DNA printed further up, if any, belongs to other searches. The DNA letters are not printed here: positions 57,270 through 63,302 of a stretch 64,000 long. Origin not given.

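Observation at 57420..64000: Giant M48-peptidase / TerB / DUF4011 / Upf1-like SF1 helicase / endonuclease-fold fusion protein, translationally coupled to a membrane protein: candidate defence or DNA-surveillance module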

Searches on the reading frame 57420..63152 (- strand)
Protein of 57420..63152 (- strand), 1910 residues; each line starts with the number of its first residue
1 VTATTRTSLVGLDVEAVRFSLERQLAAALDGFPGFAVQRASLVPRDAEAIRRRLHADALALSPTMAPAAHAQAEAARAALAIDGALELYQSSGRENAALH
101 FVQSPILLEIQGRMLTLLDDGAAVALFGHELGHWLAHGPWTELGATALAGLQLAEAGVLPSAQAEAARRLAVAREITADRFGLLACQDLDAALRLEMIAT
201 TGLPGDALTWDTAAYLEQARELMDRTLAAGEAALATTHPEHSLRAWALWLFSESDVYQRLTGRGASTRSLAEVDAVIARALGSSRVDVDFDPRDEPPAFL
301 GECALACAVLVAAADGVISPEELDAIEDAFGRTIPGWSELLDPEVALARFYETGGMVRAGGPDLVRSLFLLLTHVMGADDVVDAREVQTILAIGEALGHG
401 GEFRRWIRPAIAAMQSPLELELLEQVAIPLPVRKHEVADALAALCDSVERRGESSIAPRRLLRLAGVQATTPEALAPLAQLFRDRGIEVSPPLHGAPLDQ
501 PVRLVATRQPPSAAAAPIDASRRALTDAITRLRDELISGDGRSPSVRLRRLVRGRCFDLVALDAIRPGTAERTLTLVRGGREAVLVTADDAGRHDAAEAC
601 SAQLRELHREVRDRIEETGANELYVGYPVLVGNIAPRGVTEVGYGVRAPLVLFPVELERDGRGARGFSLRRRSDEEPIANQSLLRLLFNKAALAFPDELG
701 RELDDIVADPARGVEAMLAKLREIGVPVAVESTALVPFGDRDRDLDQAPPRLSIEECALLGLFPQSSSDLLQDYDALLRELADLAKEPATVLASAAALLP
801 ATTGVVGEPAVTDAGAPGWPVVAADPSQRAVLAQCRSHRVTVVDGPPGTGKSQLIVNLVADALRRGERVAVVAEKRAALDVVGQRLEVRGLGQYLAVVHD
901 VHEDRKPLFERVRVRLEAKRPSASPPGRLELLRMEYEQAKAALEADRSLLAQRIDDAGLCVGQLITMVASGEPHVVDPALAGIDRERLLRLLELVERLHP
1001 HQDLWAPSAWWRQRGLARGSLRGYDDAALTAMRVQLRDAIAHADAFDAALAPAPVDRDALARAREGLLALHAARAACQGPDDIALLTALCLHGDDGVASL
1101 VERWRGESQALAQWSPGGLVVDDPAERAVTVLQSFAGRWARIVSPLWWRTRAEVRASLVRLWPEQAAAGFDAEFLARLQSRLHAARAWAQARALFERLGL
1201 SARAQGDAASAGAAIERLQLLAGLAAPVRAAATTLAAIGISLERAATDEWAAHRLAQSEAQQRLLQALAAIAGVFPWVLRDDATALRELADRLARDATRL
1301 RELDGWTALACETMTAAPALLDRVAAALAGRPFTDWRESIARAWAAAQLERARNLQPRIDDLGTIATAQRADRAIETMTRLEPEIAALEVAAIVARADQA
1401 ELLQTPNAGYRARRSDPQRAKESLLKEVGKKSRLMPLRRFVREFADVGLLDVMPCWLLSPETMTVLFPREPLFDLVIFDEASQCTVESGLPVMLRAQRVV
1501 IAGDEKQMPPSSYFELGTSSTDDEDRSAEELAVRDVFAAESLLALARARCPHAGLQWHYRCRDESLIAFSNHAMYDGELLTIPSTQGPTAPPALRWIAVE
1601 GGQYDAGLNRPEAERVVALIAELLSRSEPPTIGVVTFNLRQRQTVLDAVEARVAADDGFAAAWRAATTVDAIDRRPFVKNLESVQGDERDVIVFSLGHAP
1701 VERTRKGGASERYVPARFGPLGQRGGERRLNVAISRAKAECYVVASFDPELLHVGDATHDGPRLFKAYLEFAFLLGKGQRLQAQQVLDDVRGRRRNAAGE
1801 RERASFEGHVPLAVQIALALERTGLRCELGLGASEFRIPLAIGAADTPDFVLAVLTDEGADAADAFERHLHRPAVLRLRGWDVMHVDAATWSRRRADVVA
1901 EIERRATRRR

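Call 6: search_protein_families(library=pfam, proteins=[window:57420-63152:-], max_evalue=0.1)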
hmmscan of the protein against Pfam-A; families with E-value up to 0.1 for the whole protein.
window:57420-63152:- (1910 aa): 16 families
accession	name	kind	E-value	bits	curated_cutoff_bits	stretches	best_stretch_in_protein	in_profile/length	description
PF13086.12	AAA_11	-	4.5e-16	59.8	27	2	1472-1510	213-252/257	AAA domain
PF13087.12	AAA_12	-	7.6e-15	55.4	27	1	1550-1746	15-193/195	AAA domain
PF13195.11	DUF4011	-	1.6e-12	48.2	22.2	1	597-687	74-158/158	Protein of unknown function (DUF4011)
PF18741.7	MTES_1575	-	8.5e-09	35.8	38.2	1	1815-1903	4-93/96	REase_MTES_1575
PF13604.12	AAA_30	-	2.3e-07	31.2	27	1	825-888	3-68/191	AAA domain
PF13245.12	AAA_19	-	7.5e-06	26.6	25.1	1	829-887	2-62/134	AAA domain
PF02562.22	PhoH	-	0.0001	22.3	27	1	824-886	5-65/205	PhoH-like protein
PF01443.25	Viral_helicase1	-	0.0002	21.7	21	1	841-888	1-44/228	Viral superfamily 1 RNA helicase core domain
PF03308.22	MeaB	-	0.00021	20.8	23.1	1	833-873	28-68/273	Methylmalonyl Co-A mutase-associated GTPase MeaB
PF01435.24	Peptidase_M48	-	0.00023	21.5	20.3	1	114-247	55-181/186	Peptidase family M48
PF09848.15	SLFN-g3_helicase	-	0.012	15.3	24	1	839-887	2-52/354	Schlafen group 3, DNA/RNA helicase domain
PF20720.3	nSTAND3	-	0.013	15.6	27.2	1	830-872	9-51/155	Novel STAND NTPase 3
PF02492.25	cobW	-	0.014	15.5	20.7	1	840-874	2-35/180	CobW/HypB/UreG, nucleotide-binding domain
PF25199.1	nSTAND_NTPase5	-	0.063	13.5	34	0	836-887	39-91/145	Novel STAND NTPase 5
PF05127.21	NAT10_TcmA_helicase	-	0.074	13.4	22.7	0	842-887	1-47/176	RNA cytidine acetyltransferase NAT10/TcmA, helicase domain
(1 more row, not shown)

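Call 7: search_protein_families(library=padloc, proteins=[window:57420-63152:-], max_evalue=0.1)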
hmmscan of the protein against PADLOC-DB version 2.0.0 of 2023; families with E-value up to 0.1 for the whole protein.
window:57420-63152:- (1910 aa): 12 families
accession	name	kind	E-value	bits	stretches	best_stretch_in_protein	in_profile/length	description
PDLC05009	PDC-S37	-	6e-158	526.1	2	821-1904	291-1336/1550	-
PDLC02194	Hhe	-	1e-74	249.8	2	1281-1905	1195-1779/1911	-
PDLC03920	MkoA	-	4.7e-26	89.4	2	1470-1748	789-1077/1112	-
PDLC03924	MkoC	-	3.5e-25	86.3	2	1472-1747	670-944/1136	-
PDLC03921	MkoA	-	6.4e-13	45.3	3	1472-1511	1296-1335/1607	-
PDLC04140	mad8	-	1.6e-06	25.9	1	835-912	24-114/314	mads_8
PDLC01734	typeIV_RecD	-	0.00045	16.6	1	825-873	341-389/763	RecD_0_IVD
PDLC05065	PDC-S68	-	0.00049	16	0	1472-1510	703-744/1221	-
PDLC01148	RecD_like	-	0.0016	14.8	1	825-873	315-363/719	RecD/Tra ATPase fused to N-terminal HHH domain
PDLC02372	Nhi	-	0.047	10.3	1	835-872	198-232/470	-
PDLC02350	AbiO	-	0.067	9.9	0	836-873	191-227/468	AbiO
PDLC02216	RdrA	-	0.096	8.9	0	825-858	45-78/900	-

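Call 8: search_protein_families(library=ncbifam, proteins=[window:57420-63152:-], max_evalue=0.1)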
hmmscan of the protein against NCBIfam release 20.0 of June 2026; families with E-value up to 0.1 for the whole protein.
window:57420-63152:- (1910 aa): 9 families
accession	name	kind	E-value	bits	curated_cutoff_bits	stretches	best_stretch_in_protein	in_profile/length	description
NF058533.1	antiphage_ProA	equivalog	3.2e-165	552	1500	2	821-1906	647-1703/1903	anti-phage protein ProA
NF042953.1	Hhe_antiphage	equivalog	4.7e-105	352.5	2000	3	1276-1901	1092-1675/1797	DUF4011 domain-containing anti-phage protein Hhe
TIGR00376.1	TIGR00376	hypoth_equivalog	4.9e-19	68.2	348.9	2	1470-1583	362-457/639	IGHMBP2 family helicase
NF040671.1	PLuB_AAA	exception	1.3e-15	55.9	999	2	1473-1741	963-1226/1256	PLuB system helicase-like protein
TIGR00750.1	lao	equivalog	7.7e-05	21.9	240.75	1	831-873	27-69/300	methylmalonyl Co-A mutase-associated GTPase MeaB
TIGR01448.2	helicase_RecD2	equivalog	0.0044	15.2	500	1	825-873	318-366/713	SF1B family DNA helicase RecD2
NF008932.0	PRK12289.1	equivalog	0.0083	15.2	483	1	831-870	172-211/363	small ribosomal subunit biogenesis GTPase RsgA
NF006958.0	PRK09435.1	equivalog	0.024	13.7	329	1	834-873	54-92/333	methylmalonyl Co-A mutase-associated GTPase MeaB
TIGR03881.1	KaiC_arch_4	hypoth_equivalog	0.053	13.2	247.8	1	840-884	23-67/231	KaiC domain-containing protein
